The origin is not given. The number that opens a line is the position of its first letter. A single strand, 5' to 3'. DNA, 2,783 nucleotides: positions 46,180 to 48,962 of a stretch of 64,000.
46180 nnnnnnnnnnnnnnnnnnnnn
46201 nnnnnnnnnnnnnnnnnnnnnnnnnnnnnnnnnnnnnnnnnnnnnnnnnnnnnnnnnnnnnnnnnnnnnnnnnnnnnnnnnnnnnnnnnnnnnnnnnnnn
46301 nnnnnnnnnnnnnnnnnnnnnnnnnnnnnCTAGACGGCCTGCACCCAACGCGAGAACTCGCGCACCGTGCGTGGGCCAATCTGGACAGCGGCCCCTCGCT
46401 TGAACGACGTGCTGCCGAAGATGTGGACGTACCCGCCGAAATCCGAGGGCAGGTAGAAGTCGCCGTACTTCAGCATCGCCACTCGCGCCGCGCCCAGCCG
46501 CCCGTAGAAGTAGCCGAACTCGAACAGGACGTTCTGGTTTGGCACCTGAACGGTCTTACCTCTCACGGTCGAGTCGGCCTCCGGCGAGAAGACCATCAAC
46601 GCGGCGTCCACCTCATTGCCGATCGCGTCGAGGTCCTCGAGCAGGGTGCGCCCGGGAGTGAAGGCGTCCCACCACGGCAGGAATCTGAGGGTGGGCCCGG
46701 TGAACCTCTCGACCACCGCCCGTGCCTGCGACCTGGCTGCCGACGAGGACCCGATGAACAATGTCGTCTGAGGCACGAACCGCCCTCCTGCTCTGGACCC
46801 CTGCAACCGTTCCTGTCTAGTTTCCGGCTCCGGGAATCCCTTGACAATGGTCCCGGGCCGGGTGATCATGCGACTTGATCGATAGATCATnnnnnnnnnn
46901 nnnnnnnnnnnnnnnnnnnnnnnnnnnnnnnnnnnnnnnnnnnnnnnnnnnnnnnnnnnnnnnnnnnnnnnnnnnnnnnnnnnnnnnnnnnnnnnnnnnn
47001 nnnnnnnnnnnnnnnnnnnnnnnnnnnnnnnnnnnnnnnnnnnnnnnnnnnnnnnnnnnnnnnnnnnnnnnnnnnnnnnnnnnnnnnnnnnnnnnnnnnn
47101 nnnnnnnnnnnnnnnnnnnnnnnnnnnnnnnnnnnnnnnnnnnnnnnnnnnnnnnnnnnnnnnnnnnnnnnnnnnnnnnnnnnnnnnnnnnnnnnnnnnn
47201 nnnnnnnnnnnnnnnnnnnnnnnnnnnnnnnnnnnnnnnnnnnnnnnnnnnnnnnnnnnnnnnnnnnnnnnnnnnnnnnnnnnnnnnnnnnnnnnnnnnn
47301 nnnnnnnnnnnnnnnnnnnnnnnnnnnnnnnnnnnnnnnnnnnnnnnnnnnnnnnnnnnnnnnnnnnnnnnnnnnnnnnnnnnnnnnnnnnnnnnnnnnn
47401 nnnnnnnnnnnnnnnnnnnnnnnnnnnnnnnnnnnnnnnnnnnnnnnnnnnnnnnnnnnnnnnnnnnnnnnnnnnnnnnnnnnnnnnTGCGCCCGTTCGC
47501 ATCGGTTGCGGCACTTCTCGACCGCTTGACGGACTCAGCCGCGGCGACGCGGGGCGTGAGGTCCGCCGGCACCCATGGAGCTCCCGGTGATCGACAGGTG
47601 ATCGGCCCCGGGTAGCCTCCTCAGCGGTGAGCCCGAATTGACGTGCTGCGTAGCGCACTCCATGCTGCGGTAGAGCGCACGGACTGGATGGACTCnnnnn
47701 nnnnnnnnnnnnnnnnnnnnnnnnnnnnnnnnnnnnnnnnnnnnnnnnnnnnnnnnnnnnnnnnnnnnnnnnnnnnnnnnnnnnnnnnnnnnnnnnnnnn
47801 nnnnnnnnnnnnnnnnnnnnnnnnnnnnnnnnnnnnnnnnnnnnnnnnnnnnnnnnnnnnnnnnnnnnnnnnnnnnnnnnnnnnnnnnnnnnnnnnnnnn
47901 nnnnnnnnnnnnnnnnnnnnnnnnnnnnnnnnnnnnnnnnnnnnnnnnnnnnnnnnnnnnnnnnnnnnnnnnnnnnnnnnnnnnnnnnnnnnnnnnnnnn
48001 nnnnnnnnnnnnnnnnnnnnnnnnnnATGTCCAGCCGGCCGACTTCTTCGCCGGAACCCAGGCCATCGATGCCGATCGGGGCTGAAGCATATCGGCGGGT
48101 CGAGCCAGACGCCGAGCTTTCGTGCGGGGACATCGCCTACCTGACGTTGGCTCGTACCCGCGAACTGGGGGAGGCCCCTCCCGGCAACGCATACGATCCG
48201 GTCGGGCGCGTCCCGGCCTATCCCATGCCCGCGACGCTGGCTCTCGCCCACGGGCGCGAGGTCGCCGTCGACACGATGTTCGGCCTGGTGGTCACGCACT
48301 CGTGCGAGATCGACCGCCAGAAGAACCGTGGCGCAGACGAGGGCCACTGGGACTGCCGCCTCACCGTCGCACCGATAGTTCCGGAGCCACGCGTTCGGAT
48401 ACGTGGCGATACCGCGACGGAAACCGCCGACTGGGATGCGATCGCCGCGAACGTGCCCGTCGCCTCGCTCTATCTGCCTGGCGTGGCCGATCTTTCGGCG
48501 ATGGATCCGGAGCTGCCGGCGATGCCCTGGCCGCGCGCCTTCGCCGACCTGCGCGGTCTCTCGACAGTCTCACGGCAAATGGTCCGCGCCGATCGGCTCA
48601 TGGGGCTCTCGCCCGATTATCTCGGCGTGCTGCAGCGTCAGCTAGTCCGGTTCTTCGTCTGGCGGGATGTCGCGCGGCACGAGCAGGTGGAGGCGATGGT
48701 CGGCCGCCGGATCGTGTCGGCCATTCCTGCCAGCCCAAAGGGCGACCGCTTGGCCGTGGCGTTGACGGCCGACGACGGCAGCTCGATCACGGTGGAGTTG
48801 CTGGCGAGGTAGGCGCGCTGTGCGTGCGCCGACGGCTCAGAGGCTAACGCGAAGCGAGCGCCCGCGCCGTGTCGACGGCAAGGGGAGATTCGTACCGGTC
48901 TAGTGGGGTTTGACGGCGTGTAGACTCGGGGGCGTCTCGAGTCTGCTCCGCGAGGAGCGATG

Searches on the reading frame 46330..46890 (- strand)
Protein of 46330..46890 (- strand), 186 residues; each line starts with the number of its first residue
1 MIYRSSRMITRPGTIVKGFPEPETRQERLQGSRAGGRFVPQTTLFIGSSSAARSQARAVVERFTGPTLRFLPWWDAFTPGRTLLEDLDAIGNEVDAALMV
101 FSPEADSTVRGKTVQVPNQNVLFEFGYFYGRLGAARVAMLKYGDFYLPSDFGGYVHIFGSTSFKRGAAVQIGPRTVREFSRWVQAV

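Call 4: search_protein_families(library=pfam, proteins=[window:46330-46890:-], max_evalue=0.1)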
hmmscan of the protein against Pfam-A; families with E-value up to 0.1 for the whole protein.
window:46330-46890:- (186 aa): 1 family
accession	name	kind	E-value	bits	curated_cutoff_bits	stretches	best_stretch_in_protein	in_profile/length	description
PF10137.14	CAP12-PCTIR_TIR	-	1.5e-20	73.8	24.7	1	44-157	2-115/119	CAP12/Pycsar effector protein, TIR domain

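Call 6: search_protein_families(library=padloc, proteins=[window:46330-46890:-], max_evalue=0.1)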
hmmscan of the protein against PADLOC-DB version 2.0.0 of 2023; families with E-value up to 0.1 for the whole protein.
window:46330-46890:- (186 aa): 9 families
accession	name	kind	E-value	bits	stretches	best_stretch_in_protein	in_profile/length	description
PDLC00729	Effector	-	1.9e-20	71.6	1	42-155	4-118/310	TIR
PDLC00731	Effector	-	2e-19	67.7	1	41-169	154-285/306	TIR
PDLC00732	Effector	-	1.1e-14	52.1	1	41-158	150-270/301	TIR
PDLC05005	PDC-S35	-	2.5e-14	51.7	1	80-157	156-234/264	-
PDLC02371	PycTIR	-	7.4e-14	49.8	1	41-156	151-257/288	-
PDLC05007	PDC-S35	-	4.3e-11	41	1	80-157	171-249/278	-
PDLC05004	PDC-S35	-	7.2e-10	36.9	1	80-157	157-236/265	-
PDLC05006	PDC-S35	-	5.1e-07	27.3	1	75-159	115-204/231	-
PDLC05003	PDC-S35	-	0.00019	19.1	1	118-156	172-210/245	-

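Call 7: search_protein_families(library=ncbifam, proteins=[window:46330-46890:-], max_evalue=0.1)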
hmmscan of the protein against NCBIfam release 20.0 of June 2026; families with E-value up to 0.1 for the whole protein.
window:46330-46890:- (186 aa): 2 families
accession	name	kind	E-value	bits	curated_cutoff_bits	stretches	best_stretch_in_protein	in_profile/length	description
NF050172.1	CDNTAsCap12CFB2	equivalog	9.8e-14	51.3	450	1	42-154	3-115/312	CBASS system CD-NTase-associated NAD(+) hydrolase Cap12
NF050171.1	CDNTAsCap12CFB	equivalog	2.3e-09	36.9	450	1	44-154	2-117/305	CBASS system CD-NTase-associated NAD(+) hydrolase Cap12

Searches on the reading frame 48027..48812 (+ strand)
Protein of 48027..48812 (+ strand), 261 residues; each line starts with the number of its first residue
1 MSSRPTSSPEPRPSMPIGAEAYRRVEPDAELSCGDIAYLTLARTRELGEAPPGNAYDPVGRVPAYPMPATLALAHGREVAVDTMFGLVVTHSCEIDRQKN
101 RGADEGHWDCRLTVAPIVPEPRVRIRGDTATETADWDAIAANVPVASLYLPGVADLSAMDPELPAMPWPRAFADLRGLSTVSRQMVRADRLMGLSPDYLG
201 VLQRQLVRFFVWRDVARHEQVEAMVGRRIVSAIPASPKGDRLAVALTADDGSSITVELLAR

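Call 4: search_protein_families(library=pfam, proteins=[window:48027-48812:+], max_evalue=0.1)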
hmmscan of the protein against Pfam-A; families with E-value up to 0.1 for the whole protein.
window:48027-48812:+ (261 aa): 0 families

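Call 6: search_protein_families(library=padloc, proteins=[window:48027-48812:+], max_evalue=0.1)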
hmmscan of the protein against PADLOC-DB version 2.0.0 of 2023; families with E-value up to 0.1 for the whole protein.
window:48027-48812:+ (261 aa): 0 families

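Call 7: search_protein_families(library=ncbifam, proteins=[window:48027-48812:+], max_evalue=0.1)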
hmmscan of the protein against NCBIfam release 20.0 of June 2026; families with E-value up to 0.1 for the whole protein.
window:48027-48812:+ (261 aa): 0 families

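Call 76: search_solved_structures(query=window:48027-48809:+, max_evalue=1)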
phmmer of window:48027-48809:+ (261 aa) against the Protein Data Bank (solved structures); distinct sequences matched with E-value up to 1: 2.
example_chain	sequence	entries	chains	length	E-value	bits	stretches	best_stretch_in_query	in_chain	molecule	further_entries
1v6s_A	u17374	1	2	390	0.17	14.6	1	170-232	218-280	Phosphoglycerate kinase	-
2ie8_A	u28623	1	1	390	0.39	13.4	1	170-232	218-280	phosphoglycerate kinase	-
